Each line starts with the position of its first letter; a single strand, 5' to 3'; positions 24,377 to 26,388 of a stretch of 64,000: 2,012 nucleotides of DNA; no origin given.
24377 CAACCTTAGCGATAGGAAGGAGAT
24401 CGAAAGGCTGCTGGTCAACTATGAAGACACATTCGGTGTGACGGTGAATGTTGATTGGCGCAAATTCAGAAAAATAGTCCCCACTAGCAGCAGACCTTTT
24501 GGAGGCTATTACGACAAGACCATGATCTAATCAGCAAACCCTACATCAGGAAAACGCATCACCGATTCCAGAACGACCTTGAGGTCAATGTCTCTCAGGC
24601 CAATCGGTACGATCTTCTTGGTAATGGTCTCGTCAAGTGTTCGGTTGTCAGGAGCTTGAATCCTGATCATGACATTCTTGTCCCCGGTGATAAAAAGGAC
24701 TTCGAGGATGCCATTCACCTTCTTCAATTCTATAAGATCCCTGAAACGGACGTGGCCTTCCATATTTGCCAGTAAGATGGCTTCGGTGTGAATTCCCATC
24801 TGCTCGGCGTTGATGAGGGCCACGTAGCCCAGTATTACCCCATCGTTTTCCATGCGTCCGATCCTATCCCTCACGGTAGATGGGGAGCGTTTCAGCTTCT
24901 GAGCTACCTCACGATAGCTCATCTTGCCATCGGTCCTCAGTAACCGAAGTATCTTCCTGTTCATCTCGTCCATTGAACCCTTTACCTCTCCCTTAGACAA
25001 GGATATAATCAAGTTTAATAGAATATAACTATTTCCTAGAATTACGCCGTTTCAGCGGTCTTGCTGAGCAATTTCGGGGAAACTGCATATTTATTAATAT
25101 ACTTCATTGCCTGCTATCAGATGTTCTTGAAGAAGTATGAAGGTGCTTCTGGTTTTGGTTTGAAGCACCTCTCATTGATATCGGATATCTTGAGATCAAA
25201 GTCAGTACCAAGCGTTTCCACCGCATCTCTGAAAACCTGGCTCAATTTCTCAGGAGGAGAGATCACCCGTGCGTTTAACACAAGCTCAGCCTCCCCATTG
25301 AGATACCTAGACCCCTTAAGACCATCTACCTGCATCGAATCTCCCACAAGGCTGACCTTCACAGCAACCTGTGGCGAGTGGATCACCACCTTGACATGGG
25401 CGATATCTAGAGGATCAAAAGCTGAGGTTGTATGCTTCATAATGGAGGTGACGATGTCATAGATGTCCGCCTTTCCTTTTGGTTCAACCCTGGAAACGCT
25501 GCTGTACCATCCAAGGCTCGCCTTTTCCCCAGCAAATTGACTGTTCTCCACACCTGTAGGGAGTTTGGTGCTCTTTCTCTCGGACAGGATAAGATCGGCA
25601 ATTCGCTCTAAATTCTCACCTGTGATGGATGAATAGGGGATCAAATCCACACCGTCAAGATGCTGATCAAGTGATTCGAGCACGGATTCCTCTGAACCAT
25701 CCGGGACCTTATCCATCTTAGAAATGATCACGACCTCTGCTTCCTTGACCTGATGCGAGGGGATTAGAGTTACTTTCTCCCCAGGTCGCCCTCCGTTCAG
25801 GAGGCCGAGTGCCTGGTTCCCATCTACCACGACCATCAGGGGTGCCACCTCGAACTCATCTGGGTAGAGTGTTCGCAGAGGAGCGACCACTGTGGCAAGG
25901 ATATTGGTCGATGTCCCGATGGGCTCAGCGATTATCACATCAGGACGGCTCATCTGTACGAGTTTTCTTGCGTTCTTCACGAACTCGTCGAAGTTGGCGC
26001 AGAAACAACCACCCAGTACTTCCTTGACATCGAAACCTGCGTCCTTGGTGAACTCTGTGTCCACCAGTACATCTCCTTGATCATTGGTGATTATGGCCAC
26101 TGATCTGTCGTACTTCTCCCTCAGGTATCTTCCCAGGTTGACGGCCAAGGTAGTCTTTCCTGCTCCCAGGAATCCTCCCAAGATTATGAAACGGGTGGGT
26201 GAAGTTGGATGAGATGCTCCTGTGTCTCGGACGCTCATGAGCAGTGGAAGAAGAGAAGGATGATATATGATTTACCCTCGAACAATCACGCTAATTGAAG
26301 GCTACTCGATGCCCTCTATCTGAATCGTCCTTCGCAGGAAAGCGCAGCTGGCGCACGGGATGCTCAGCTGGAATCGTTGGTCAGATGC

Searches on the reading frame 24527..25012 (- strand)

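Call 84: search_protein_families(library=pfam, proteins=[window:24527-25012:-], max_evalue=0.0001)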
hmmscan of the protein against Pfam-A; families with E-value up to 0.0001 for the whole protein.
window:24527-25012:- (161 aa): 10 families
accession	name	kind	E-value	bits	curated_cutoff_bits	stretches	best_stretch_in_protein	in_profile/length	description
PF13412.12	HTH_24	-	1.9e-14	53.4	21.9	1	14-60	1-47/48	Winged helix-turn-helix DNA-binding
PF13404.12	HTH_AsnC-type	-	1.6e-13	50.7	27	1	14-55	1-42/42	AsnC-type helix-turn-helix domain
PF01037.27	AsnC_trans_reg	-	7.7e-07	29.4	25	1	95-149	17-72/73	Lrp/AsnC ligand binding domain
PF25212.1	HVO_A0114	-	2.3e-06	27.7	27.6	1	11-60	17-66/84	HVO_A0114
PF13384.12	HTH_23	-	1.8e-05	24.8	24.6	1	20-58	9-45/50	Homeodomain-like domain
PF12840.13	HTH_20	-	3.9e-05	24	27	1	15-60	3-48/51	Helix-turn-helix domain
PF13936.12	HTH_38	-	5.6e-05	23.2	27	1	19-47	10-37/44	Helix-turn-helix domain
PF13518.12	HTH_28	-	5.8e-05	23.5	25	0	20-59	4-41/52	Helix-turn-helix domain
PF08279.18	HTH_11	-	7.5e-05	23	25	0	19-60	3-45/55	HTH domain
PF08220.18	HTH_DeoR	-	8.9e-05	22.6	21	0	20-60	4-44/57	DeoR-like helix-turn-helix domain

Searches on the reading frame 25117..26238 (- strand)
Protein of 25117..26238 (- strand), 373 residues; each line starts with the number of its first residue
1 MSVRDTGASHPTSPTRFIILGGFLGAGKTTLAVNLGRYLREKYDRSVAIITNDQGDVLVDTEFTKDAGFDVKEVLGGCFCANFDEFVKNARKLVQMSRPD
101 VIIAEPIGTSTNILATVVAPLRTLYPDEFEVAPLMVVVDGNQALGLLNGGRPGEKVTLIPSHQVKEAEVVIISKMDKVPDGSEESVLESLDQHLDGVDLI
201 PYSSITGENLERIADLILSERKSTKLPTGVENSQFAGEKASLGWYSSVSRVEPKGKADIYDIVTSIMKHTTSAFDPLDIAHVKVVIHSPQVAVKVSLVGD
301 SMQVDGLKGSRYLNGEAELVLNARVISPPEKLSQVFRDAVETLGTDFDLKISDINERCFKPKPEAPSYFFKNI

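Call 19: search_protein_families(library=pfam, proteins=[window:25117-26238:-], max_evalue=0.0001)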
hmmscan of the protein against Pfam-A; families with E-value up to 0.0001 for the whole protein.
window:25117-26238:- (373 aa): 1 family
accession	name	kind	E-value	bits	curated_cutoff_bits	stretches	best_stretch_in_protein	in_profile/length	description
PF02492.25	cobW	-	3.3e-26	92.4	20.7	1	18-189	3-168/180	CobW/HypB/UreG, nucleotide-binding domain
